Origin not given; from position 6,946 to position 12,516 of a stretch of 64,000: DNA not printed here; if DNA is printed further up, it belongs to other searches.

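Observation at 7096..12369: Complete GGDEF (GGEEF) diguanylate-cyclase domain embedded in a 1757 aa virion protein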

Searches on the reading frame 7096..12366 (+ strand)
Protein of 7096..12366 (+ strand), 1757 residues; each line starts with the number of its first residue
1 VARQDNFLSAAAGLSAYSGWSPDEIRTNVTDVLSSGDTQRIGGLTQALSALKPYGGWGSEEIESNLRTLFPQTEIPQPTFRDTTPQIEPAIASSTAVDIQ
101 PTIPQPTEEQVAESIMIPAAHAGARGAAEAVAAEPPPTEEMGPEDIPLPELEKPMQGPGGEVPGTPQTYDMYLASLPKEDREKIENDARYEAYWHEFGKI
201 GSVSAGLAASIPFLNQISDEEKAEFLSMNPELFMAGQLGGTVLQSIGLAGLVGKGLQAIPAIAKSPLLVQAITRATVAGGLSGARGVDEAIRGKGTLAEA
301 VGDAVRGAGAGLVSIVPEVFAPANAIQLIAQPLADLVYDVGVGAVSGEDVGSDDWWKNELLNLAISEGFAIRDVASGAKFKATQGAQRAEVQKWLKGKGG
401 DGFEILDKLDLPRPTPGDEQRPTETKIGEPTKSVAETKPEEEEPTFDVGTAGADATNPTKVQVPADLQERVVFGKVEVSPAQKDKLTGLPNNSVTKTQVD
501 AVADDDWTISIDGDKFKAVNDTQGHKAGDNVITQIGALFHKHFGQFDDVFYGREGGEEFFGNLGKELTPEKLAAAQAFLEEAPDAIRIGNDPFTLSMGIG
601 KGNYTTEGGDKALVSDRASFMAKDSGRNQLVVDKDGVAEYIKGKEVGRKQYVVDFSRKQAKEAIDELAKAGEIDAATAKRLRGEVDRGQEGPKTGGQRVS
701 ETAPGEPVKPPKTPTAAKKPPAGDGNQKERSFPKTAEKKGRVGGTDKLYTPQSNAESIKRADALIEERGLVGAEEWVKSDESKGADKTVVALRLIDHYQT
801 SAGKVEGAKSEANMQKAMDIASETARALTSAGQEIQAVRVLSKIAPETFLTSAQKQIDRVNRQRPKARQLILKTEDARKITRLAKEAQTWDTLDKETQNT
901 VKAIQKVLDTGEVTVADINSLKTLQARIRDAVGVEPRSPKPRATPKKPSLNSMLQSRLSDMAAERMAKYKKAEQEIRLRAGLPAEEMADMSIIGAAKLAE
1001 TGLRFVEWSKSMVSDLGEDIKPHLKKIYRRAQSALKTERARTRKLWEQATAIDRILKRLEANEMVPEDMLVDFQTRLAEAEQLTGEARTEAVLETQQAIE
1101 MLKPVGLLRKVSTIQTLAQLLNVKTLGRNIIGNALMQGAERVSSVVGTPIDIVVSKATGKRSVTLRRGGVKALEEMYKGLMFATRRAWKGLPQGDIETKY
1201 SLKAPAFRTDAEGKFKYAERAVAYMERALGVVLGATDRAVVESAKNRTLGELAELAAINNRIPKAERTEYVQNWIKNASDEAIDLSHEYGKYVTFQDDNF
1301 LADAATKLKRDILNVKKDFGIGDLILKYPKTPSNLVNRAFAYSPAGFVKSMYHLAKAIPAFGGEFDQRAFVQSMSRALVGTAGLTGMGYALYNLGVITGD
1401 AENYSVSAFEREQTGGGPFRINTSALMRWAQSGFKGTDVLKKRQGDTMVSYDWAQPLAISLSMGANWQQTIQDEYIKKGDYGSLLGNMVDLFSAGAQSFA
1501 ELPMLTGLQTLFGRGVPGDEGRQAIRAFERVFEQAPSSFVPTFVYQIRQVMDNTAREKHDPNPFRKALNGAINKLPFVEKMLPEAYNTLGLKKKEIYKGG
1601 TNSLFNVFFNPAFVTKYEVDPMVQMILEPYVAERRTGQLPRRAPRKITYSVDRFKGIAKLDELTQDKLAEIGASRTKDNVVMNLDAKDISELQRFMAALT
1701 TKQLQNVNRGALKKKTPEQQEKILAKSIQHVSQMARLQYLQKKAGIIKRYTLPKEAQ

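Call 3: search_protein_families(library=pfam, proteins=[window:7096-12366:+], max_evalue=0.1)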
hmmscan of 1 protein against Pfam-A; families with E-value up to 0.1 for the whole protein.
window:7096-12366:+ (1757 aa): 1 family
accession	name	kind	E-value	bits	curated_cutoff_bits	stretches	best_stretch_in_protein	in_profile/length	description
PF00990.26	GGDEF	-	3.1e-13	50.3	23.8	1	482-629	2-161/161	Diguanylate cyclase, GGDEF domain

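Call 4: search_protein_families(library=phrogs, proteins=[window:7096-12366:+], max_evalue=0.01)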
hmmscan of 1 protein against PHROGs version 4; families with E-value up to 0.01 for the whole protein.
window:7096-12366:+ (1757 aa): 6 families
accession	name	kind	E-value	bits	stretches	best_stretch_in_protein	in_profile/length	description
phrog_5594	-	unknown function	6.3e-16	59.4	1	481-634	358-517/528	-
phrog_9661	-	unknown function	1.6e-10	41.9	1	471-631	106-273/274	-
phrog_14602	-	unknown function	7e-08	32.8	1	479-581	176-279/336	-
phrog_11823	-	unknown function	8.8e-07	28.7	1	481-620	262-407/693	-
phrog_8342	-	unknown function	3.5e-05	23.9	1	481-560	248-331/407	-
phrog_26035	-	unknown function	0.0036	17.3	1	500-629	317-442/446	-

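Call 5: search_protein_families(library=ncbifam, proteins=[window:7096-12366:+], max_evalue=0.1)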
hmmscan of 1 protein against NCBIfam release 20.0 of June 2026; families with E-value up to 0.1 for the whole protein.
window:7096-12366:+ (1757 aa): 18 families
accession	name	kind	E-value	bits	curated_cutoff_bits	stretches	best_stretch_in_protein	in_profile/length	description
NF007423.1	PRK09966.1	equivalog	1.2e-14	54.1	325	1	481-614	239-379/390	diguanylate cyclase DgcN/YfiN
NF007380.0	PRK09894.1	equivalog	1.9e-14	53.7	256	1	482-634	130-288/296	diguanylate cyclase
NF038266.1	diguan_SiaD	equivalog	3.1e-14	53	290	1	481-629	94-251/252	biofilm regulation diguanylate cyclase SiaD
TIGR00254.1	GGDEF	domain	2.7e-13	49.9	37.4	1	481-632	5-166/168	diguanylate cyclase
NF007135.0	PRK09581.1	equivalog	6.1e-11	41.8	474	1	480-633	291-455/457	PleD family two-component system response regulator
NF051473.1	DigCycDgcsShew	equivalog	3.6e-10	39.7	400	1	509-630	170-288/291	diguanylate cyclase DgcS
NF007474.0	PRK10060.1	equivalog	6.1e-10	37.9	782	1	481-632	237-394/663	cyclic di-GMP phosphodiesterase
NF041606.1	dguan_cyc_DgcA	equivalog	5.4e-09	35.4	370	1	497-633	198-339/340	diguanylate cyclase DgcA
NF011955.1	PRK15426.1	equivalog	1.4e-08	33.4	408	1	509-633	433-561/564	cellulose biosynthesis regulator diguanylate cyclase DgcQ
NF007298.0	PRK09776.1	equivalog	3.2e-08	31.9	1135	1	481-559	684-767/1111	diguanylate cyclase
NF045675.1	PhdiestaseDibA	equivalog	5e-08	31.8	980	1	481-630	203-361/623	phosphodiesterase DibA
NF047872.1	GGDEF_GdpS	equivalog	9.9e-08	31.5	400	1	486-563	192-274/355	GGDEF domain-containing protein GdpS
NF047654.1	DiguCycDgcRLepto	equivalog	1.5e-07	30.6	500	1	508-631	164-294/295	diguanylate cyclase DgcR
NF040885.1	diguan_DgcJ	equivalog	4.8e-07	28.9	500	1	508-560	375-425/493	diguanylate cyclase DgcJ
NF008467.0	PRK11359.1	equivalog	1.1e-06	27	857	1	482-614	377-511/800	oxygen-sensing cyclic-di-GMP phosphodiesterase DosP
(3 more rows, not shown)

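Call 11: find_homologous_proteins(query=window:7096-12366:+)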
Query window:7096-12366:+ (1757 aa): 12 proteins with E <= 0.001 among 8000 candidates.
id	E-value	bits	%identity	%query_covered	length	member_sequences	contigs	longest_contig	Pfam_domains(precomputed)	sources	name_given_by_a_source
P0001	0.0e+0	3892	100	100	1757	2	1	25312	PF00990.27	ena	-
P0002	0.0e+0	2665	72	95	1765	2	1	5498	PF00990.27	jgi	-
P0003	0.0e+0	2340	73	63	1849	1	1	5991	-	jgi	-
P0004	0.0e+0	1700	55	70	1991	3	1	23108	-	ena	-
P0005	1.4e-8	51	28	8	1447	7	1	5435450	PF08447.19,PF13426.14,PF13188.14,PF01590.33,PF08448.17,PF00563.26,PF00989.32,PF00990.27,PF14598.13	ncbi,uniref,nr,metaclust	ncbi:diguanylate cyclase [Methylobacterium sp. AMS5]|uniref:diguanylate cyclase domain-containing pr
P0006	4.9e-7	46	28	20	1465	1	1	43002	PF01464.26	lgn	-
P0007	2.0e-6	44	33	9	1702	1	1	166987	PF07714.24,PF00069.32,PF13185.13,PF01590.33,PF13492.13,PF00990.27,PF13191.13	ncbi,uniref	ncbi:diguanylate cyclase [Actinoplanes sp. NPDC026619]|uniref:diguanylate cyclase n=1 Tax=Actinoplan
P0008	2.4e-5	40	32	10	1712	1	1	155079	PF07714.24,PF00069.32,PF13185.13,PF01590.33,PF13492.13,PF00990.27,PF13191.13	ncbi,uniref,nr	ncbi:diguanylate cyclase [Actinoplanes sp. KI2]|uniref:diguanylate cyclase n=1 Tax=Actinoplanes sp. 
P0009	1.4e-4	38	34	8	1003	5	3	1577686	PF13185.13,PF01590.33,PF13492.13,PF00563.26,PF00990.27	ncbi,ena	ncbi:MAG: EAL domain-containing protein [Acidimicrobiales bacterium]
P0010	2.2e-4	37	31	10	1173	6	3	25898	PF13426.14,PF13188.14,PF08448.17,PF00563.26,PF00989.32,PF00990.27,PF03924.20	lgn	-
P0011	2.9e-4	37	29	9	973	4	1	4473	PF08447.19,PF13426.14,PF13188.14,PF13185.13,PF08448.17,PF00563.26,PF00989.32,PF00990.27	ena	-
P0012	4.3e-4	36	33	8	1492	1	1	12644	PF13426.14,PF13188.14,PF13185.13,PF24820.2,PF00990.27,PF08447.19,PF12860.14,PF01590.33,PF08448.17,PF00563.26,PF00989.32,PF03924.20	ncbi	-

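Call 12: search_dna_similar(query=window:7096-12366:+, collection=phages, mode=protein, max_rows=30)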
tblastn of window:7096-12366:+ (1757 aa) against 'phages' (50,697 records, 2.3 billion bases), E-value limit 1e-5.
No match.

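Call 14: find_encoding_contigs(protein=P0001, flank=10000)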
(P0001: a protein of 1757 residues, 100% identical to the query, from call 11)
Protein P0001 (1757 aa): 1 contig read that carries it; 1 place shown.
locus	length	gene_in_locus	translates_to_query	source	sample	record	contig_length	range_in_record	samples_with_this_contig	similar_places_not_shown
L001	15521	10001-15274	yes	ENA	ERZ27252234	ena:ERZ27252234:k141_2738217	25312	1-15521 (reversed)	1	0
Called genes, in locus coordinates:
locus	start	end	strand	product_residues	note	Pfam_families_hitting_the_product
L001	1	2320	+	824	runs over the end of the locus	-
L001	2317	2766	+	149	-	-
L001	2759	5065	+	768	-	PF00801:PKD, PF18911:PKD_4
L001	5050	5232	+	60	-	-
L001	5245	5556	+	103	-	-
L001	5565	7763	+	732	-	-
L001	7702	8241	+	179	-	-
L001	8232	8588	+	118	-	-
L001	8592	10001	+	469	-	-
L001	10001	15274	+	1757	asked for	PF00990:GGDEF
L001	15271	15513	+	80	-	-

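Call 15: find_encoding_contigs(protein=P0004, flank=10000)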
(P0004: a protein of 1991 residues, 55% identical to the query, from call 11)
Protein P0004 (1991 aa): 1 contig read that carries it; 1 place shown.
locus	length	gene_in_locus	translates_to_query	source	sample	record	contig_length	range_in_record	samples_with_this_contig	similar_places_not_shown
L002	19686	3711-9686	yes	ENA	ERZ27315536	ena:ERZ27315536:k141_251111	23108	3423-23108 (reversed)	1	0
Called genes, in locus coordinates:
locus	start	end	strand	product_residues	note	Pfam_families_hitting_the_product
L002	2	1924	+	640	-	?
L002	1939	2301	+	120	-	-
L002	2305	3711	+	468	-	-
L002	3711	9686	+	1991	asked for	-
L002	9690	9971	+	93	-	-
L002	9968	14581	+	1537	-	-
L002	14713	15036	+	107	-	-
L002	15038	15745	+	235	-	PF24517:CBM96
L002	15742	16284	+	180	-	-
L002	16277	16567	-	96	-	-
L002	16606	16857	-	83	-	-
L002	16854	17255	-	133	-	-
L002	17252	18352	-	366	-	PF12705:PDDEXK_1, PF10926:DUF2800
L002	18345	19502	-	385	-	-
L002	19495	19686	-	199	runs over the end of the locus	-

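Call 17: search_protein_families(library=pfam, proteins=[P0003, P0004, P0006, P0002], max_evalue=1)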
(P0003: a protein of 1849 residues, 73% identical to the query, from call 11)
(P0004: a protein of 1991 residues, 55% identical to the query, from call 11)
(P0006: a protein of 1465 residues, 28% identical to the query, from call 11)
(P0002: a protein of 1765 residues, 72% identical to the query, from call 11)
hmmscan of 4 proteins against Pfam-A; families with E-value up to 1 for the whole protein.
P0003 (1849 aa): 0 families

P0004 (1991 aa): 1 family
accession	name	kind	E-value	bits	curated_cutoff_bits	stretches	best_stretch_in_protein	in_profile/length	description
PF24564.1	DUF7605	-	0.32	11.3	27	0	999-1044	133-178/183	Domain of unknown function (DUF7605)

P0006 (1465 aa): 4 families
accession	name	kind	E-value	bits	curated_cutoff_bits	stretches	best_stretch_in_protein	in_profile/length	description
PF01464.25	SLT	-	3.1e-15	56.2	21.3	1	22-130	3-105/117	Transglycosylase SLT domain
PF14448.11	Nuc_N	-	0.23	11.8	25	0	608-630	33-55/58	Nuclease N terminal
PF05823.17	Gp-FAR-1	-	0.4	11.5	29.2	0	848-887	18-56/149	Nematode fatty acid retinoid binding protein (Gp-FAR-1)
PF06103.16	DUF948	-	0.5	11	37.2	1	591-638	38-85/89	Bacterial protein of unknown function (DUF948)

P0002 (1765 aa): 1 family
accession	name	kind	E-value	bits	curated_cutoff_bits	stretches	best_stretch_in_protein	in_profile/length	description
PF00990.26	GGDEF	-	6e-14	52.6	23.8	1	476-621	3-160/161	Diguanylate cyclase, GGDEF domain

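Call 78: find_encoding_contigs(protein=P0006, flank=10000, max_places=2)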
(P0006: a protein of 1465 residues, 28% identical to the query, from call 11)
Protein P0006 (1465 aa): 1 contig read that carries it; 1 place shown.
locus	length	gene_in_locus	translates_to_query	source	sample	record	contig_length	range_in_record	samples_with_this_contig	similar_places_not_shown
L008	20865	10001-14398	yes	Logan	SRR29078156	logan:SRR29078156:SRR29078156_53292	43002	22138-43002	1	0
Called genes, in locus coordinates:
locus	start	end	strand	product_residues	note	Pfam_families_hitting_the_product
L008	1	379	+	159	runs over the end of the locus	-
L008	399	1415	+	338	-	-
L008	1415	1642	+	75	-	-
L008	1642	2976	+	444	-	PF24175:SU10_adaptor (weak)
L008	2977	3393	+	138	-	-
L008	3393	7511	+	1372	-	PF16190:E1_FCCH (weak)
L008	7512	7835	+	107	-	-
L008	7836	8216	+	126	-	-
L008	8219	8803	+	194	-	-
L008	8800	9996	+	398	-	-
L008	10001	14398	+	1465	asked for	PF01464:SLT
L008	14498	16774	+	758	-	-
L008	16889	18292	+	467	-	PF05048:NosD (weak)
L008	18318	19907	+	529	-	-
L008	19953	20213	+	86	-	-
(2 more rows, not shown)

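Call 81: find_encoding_contigs(protein=P0002, flank=1000, max_places=2)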
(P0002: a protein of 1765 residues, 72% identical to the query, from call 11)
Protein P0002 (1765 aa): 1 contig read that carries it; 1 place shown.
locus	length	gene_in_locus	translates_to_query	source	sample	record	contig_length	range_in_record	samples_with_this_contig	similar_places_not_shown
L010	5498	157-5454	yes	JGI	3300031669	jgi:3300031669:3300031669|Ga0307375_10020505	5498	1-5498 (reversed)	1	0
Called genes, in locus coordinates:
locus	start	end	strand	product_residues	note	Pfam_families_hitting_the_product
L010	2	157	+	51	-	?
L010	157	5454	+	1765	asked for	PF00990:GGDEF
